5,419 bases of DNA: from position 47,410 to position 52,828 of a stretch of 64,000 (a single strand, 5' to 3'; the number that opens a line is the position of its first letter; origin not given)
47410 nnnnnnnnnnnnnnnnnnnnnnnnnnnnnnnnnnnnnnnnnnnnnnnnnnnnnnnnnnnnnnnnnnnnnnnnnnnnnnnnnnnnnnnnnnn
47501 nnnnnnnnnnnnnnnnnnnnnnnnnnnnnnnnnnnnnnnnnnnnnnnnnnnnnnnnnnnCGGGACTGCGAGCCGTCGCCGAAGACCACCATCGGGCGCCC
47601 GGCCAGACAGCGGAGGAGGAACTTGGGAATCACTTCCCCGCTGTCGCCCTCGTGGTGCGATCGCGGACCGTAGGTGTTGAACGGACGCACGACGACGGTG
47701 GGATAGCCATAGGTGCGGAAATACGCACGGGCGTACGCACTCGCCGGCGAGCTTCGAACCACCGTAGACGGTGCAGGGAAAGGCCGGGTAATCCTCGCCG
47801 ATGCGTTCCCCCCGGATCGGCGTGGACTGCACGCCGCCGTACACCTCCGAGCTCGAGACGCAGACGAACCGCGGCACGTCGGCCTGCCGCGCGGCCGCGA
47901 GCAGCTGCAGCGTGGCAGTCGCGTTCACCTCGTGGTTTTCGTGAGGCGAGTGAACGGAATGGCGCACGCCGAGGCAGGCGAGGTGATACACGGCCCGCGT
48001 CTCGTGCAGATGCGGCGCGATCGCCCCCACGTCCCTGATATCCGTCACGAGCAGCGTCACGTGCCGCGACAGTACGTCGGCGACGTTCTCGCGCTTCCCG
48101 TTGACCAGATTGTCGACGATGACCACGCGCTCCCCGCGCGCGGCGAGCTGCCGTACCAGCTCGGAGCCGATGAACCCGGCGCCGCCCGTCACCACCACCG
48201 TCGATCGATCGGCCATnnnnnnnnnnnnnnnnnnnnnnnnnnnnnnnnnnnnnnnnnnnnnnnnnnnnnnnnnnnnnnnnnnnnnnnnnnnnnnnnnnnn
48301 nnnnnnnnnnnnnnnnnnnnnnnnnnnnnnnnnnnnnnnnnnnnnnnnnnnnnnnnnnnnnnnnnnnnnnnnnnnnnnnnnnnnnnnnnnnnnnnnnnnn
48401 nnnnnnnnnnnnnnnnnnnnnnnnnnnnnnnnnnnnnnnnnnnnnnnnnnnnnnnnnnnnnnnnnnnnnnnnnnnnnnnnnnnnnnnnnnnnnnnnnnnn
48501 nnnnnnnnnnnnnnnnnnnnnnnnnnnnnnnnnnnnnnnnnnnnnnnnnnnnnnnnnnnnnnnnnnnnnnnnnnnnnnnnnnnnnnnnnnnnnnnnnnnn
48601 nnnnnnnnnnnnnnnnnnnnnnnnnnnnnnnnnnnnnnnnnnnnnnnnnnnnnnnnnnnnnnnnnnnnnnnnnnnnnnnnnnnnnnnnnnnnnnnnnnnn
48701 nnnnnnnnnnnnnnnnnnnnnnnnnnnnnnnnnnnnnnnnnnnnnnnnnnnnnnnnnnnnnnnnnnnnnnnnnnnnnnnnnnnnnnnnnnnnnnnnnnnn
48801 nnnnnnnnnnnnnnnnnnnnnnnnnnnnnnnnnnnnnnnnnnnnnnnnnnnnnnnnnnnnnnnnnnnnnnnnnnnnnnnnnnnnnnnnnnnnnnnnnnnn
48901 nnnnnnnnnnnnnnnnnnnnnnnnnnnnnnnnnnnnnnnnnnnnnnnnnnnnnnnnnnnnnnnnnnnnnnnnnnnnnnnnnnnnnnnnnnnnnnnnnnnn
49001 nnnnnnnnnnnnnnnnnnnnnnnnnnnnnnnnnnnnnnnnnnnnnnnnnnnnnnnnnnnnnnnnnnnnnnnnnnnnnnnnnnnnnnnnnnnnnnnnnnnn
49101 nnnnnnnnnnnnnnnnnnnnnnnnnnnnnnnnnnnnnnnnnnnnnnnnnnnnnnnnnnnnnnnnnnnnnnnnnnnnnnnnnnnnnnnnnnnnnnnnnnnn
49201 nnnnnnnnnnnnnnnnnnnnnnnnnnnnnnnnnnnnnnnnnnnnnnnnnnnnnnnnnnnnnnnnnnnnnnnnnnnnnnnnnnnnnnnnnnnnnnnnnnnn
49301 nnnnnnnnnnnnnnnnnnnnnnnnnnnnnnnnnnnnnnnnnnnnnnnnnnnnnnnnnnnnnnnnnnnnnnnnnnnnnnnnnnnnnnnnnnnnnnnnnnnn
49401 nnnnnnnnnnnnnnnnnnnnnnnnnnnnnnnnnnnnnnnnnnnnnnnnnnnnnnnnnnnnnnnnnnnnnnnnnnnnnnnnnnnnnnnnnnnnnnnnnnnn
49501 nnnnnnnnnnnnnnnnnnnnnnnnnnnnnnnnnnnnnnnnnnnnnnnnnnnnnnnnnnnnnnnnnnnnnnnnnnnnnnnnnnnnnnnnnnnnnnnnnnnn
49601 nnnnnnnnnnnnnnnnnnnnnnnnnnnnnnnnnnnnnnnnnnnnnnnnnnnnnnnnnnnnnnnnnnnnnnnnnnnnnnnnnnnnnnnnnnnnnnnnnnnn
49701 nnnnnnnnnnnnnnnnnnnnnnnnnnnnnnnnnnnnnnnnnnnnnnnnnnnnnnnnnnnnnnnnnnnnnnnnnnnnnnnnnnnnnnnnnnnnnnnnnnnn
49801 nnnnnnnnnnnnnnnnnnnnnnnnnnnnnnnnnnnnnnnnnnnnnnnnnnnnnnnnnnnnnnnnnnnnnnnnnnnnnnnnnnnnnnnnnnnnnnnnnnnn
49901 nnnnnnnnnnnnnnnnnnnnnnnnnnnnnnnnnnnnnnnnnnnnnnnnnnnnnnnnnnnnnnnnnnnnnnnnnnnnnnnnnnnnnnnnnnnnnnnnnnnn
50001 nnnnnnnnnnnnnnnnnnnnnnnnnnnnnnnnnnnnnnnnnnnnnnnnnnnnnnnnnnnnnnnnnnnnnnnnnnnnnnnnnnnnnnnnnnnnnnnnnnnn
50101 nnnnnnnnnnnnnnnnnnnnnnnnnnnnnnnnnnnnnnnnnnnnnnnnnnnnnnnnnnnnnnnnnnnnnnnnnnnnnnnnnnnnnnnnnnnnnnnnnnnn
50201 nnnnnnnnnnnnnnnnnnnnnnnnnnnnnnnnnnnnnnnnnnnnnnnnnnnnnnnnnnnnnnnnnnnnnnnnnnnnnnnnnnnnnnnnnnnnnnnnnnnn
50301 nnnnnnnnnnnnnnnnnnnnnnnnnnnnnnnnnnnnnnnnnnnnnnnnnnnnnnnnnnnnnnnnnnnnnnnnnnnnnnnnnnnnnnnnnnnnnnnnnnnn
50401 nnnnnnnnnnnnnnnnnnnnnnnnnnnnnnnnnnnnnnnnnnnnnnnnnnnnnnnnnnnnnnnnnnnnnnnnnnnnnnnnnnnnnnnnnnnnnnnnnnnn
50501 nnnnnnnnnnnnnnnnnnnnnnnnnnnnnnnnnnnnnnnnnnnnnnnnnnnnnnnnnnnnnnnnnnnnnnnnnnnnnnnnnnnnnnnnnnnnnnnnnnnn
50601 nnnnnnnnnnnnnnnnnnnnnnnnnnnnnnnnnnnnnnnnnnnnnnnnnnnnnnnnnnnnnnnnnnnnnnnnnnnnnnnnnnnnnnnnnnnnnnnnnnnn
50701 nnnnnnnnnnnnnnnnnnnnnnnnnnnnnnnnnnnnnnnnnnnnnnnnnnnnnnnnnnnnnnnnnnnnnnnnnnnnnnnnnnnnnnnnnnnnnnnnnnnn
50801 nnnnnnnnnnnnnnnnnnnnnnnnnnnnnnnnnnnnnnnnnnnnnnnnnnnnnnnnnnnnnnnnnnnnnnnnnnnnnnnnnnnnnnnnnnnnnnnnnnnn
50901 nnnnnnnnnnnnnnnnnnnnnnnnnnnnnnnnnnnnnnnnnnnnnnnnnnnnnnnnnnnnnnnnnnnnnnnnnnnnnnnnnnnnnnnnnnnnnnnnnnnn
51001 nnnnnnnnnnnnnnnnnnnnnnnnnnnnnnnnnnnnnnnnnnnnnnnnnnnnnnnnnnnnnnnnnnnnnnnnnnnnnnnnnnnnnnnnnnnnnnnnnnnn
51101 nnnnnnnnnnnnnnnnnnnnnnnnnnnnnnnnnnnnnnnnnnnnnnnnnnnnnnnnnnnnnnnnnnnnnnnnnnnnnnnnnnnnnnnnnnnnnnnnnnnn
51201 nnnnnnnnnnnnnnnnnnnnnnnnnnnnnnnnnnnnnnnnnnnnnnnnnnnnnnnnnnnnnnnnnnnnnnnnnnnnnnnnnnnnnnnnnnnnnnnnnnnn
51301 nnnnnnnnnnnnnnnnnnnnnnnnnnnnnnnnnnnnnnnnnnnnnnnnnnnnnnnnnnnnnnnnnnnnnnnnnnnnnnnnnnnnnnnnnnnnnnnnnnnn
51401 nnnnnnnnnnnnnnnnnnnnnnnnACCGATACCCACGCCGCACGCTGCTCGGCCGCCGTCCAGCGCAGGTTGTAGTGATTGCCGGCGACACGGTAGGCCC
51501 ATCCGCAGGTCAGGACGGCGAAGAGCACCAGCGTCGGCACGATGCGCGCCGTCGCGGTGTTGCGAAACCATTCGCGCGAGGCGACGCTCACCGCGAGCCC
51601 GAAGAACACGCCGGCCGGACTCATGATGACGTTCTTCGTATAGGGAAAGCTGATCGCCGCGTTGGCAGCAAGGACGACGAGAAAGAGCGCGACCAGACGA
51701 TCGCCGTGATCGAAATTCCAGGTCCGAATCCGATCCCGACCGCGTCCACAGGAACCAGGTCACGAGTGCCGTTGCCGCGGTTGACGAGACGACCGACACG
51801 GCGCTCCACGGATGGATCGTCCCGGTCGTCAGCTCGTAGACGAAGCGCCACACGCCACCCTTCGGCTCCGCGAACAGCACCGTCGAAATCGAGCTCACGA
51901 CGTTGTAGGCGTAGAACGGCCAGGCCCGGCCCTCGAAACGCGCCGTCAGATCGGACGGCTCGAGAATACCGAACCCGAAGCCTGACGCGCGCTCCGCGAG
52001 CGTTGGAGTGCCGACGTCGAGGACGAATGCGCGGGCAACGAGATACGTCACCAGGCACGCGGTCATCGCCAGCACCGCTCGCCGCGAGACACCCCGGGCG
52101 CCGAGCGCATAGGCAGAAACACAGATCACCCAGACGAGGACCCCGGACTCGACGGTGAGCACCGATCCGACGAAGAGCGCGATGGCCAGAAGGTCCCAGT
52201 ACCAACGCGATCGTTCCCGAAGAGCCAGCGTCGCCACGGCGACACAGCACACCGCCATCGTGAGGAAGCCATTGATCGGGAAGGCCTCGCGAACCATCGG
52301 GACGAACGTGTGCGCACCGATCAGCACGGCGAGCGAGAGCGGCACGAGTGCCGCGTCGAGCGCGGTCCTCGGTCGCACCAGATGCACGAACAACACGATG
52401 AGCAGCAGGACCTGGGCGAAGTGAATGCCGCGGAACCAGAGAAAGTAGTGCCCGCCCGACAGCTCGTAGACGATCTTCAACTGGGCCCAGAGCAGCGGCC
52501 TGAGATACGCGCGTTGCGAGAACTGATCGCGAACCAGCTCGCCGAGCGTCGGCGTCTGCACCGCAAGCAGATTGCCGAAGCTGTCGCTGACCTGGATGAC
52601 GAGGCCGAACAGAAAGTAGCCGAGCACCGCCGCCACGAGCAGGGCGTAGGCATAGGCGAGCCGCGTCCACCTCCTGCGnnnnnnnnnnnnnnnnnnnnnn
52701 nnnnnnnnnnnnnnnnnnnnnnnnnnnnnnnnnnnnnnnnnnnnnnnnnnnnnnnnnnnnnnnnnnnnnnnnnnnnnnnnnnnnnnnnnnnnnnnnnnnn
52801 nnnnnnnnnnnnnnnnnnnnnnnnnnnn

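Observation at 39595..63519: Five-member paralogous family (P) of ~550-580-aa polytopic membrane proteins ending in TG(W/L)PCF, possibly an undescribed GT-C-like glycosyltransferase family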

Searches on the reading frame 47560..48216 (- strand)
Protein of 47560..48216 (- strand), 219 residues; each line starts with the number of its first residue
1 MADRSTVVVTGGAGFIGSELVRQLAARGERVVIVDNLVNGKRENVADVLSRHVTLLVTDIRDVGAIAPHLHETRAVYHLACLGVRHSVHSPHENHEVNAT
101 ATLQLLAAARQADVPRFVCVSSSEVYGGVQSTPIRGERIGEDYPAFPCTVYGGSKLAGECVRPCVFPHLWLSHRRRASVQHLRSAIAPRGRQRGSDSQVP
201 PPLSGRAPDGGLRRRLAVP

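Call 18: search_protein_families(library=pfam, proteins=[window:47560-48216:-], max_evalue=0.01)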
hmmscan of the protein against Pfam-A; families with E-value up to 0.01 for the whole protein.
window:47560-48216:- (219 aa): 11 families
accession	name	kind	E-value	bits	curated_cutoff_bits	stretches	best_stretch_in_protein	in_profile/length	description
PF16363.11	GDP_Man_Dehyd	-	1.5e-28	100.7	27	1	9-159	2-161/332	GDP-mannose 4,6 dehydratase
PF01370.27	Epimerase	-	3.1e-28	99.2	20.9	1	7-159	1-150/240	NAD dependent epimerase/dehydratase family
PF01073.25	3Beta_HSD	-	4.5e-18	65.7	22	1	8-159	1-154/280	3-beta hydroxysteroid dehydrogenase/isomerase family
PF04321.23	RmlD_sub_bind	-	4.3e-12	46.1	27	1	6-159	2-133/287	RmlD substrate binding domain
PF13460.12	NAD_binding_10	-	3.9e-11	43.6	27.2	1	11-129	1-105/184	NAD(P)H-binding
PF02719.21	Polysacc_synt_2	-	9.3e-11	41.9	20.2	1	7-122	1-128/293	Polysaccharide biosynthesis protein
PF05368.20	NmrA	-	4.9e-06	26.8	27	1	4-119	2-104/298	NmrA-like family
PF07993.18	NAD_binding_4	-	1.8e-05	24.5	20.1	0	9-43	1-35/258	Male sterility protein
PF00106.31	adh_short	-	2e-05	24.6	26.6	1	6-68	2-66/195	short chain dehydrogenase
PF08659.16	KR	-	0.00012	22.5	22.6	1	6-123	2-137/180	KR domain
PF03435.24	Sacchrp_dh_NADP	-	0.0026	18.5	25.1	1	12-80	5-76/129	Saccharopine dehydrogenase NADP binding domain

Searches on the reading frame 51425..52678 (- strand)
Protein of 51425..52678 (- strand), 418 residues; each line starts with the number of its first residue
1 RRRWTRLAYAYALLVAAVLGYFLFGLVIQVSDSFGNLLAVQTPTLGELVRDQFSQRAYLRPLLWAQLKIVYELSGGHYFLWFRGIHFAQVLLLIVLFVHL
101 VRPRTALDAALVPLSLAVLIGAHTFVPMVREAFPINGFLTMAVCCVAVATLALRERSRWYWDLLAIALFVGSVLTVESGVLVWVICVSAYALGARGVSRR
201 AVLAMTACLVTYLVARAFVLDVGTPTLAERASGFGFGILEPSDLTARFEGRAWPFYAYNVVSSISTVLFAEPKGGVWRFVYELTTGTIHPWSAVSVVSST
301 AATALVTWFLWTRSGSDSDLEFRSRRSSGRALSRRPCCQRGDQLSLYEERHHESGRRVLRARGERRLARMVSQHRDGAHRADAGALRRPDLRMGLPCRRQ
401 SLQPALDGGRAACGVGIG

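Call 18: search_protein_families(library=pfam, proteins=[window:51425-52678:-], max_evalue=0.01)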
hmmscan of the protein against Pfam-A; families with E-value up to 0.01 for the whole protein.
window:51425-52678:- (418 aa): 1 family
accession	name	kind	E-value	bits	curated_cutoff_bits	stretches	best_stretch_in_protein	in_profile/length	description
PF15013.11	CCSMST1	-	0.0018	18.8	26.1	0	269-324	6-61/74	CCSMST1 family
